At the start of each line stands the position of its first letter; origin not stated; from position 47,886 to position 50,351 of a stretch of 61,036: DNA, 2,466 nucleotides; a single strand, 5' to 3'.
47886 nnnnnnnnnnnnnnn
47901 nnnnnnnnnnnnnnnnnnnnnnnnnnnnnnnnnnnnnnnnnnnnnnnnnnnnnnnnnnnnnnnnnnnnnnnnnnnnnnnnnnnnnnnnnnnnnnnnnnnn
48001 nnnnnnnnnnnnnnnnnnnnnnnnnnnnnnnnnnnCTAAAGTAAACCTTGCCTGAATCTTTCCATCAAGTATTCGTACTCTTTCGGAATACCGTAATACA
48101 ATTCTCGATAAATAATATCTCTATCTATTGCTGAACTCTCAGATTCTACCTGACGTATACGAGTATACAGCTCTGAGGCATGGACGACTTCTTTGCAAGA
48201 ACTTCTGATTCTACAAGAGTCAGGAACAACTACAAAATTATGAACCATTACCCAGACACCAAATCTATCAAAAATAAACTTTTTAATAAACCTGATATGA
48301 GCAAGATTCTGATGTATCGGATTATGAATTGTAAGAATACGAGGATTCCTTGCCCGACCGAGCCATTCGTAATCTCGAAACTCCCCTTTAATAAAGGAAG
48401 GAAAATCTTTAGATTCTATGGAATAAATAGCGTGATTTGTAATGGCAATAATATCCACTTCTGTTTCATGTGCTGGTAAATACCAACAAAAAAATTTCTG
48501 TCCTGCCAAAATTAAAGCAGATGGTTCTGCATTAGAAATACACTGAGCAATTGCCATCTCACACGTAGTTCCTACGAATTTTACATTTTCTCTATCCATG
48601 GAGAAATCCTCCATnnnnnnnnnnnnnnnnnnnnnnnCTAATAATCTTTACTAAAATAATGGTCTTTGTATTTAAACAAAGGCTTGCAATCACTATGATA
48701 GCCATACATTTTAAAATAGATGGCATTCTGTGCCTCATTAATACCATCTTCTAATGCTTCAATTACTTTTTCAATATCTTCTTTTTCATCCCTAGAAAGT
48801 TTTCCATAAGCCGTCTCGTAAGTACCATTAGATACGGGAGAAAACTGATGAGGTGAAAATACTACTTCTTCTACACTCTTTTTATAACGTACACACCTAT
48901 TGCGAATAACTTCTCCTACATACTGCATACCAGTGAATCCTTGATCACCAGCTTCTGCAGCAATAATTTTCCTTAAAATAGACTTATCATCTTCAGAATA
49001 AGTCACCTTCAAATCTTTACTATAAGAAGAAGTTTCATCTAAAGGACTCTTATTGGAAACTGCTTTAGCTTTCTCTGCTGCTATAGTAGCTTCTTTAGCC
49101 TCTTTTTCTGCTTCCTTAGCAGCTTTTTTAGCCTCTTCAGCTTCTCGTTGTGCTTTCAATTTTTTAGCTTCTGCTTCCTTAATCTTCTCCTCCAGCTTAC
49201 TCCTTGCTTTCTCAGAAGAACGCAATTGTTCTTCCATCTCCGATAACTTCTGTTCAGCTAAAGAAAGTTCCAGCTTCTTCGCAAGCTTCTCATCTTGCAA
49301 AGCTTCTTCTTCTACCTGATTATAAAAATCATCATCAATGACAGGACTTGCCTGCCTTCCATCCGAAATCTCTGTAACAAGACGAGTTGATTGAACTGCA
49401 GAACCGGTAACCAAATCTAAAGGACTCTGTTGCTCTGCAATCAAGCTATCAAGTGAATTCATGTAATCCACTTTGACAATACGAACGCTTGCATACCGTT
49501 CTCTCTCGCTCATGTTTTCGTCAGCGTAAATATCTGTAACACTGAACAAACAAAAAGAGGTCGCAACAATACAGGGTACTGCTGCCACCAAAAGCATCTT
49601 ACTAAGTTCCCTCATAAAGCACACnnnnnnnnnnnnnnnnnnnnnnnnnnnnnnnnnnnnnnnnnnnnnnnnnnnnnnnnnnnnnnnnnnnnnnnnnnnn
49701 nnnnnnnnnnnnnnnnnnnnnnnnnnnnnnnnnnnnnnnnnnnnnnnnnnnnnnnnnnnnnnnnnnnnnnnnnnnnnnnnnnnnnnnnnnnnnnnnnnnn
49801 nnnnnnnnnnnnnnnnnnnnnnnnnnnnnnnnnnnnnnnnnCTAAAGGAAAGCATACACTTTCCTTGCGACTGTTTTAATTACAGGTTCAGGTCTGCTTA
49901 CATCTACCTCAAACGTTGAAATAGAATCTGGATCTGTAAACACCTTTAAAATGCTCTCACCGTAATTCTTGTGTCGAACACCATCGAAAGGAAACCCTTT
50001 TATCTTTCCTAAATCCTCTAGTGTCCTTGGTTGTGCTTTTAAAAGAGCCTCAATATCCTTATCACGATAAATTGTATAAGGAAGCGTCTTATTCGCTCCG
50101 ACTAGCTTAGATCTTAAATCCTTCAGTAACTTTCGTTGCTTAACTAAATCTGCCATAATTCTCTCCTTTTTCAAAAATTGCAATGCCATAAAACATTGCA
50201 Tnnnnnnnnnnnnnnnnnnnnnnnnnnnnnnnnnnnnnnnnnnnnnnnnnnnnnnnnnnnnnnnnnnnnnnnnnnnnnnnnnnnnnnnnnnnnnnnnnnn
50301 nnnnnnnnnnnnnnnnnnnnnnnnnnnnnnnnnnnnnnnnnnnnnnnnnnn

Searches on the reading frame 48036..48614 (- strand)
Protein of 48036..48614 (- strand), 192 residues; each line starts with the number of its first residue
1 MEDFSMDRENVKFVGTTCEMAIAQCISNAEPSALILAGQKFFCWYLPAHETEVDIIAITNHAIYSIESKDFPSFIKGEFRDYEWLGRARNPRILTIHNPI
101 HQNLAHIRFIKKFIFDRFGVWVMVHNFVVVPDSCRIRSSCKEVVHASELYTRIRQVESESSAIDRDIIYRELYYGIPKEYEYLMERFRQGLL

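Call 22: search_protein_families(library=pfam, proteins=[window:48036-48614:-], max_evalue=0.01)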
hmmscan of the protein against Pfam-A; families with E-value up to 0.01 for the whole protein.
window:48036-48614:- (192 aa): 1 family
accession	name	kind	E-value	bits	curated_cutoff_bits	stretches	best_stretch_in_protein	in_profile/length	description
PF08378.17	NERD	-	9.1e-12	45.9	22.1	1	45-130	28-110/111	Nuclease-related domain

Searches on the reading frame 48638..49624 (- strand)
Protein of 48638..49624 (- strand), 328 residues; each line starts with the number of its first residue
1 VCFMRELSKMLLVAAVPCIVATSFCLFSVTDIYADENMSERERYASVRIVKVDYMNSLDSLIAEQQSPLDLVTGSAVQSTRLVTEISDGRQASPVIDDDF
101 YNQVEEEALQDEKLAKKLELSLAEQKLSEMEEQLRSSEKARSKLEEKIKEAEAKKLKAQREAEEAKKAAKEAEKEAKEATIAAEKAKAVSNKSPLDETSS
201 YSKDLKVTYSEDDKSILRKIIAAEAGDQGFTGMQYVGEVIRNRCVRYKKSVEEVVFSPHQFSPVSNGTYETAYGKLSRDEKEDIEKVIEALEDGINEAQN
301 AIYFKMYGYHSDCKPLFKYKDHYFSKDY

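Call 22: search_protein_families(library=pfam, proteins=[window:48638-49624:-], max_evalue=0.01)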
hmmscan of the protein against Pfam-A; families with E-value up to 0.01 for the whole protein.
window:48638-49624:- (328 aa): 2 families
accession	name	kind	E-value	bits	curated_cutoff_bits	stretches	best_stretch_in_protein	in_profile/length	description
PF07486.17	Hydrolase_2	-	9.6e-12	45.9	27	1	228-324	2-99/100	Cell Wall Hydrolase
PF11744.14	ALMT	-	0.0071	15.7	20.6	1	85-209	282-406/471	Aluminium activated malate transporter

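Call 80: search_protein_families(library=phrogs, proteins=[window:48638-49624:-], max_evalue=0.001)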
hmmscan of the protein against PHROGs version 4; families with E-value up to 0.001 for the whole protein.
window:48638-49624:- (328 aa): 6 families
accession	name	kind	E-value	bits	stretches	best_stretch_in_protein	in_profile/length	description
phrog_17417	-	unknown function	1e-10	42.7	1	161-326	31-190/192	-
phrog_938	-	lysis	6e-10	37.8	1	192-308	31-150/2185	endolysin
phrog_14642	-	lysis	8.5e-09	36.2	1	190-272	81-163/215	endolysin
phrog_15649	-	lysis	2.3e-05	23.6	1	206-267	223-286/1079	endolysin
phrog_10477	-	DNA, RNA and nucleotide metabolism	9e-05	23.5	1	122-219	106-200/243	exonuclease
phrog_1376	-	unknown function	0.00061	20.1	1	70-187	130-249/362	-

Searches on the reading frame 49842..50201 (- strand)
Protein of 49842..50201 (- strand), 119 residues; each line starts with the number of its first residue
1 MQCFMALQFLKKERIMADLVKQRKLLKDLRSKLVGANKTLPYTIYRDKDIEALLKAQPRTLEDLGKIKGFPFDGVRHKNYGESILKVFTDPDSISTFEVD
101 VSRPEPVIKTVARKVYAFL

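Call 22: search_protein_families(library=pfam, proteins=[window:49842-50201:-], max_evalue=0.01)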
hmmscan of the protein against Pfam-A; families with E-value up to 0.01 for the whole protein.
window:49842-50201:- (119 aa): 2 families
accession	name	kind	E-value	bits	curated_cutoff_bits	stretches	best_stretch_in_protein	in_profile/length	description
PF00570.28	HRDC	-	3.2e-07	30.7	23.8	1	24-87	6-67/68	HRDC domain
PF12352.13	V-SNARE_C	-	0.00066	20.4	27.1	1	15-41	27-53/66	Snare region anchored in the vesicle membrane C-terminus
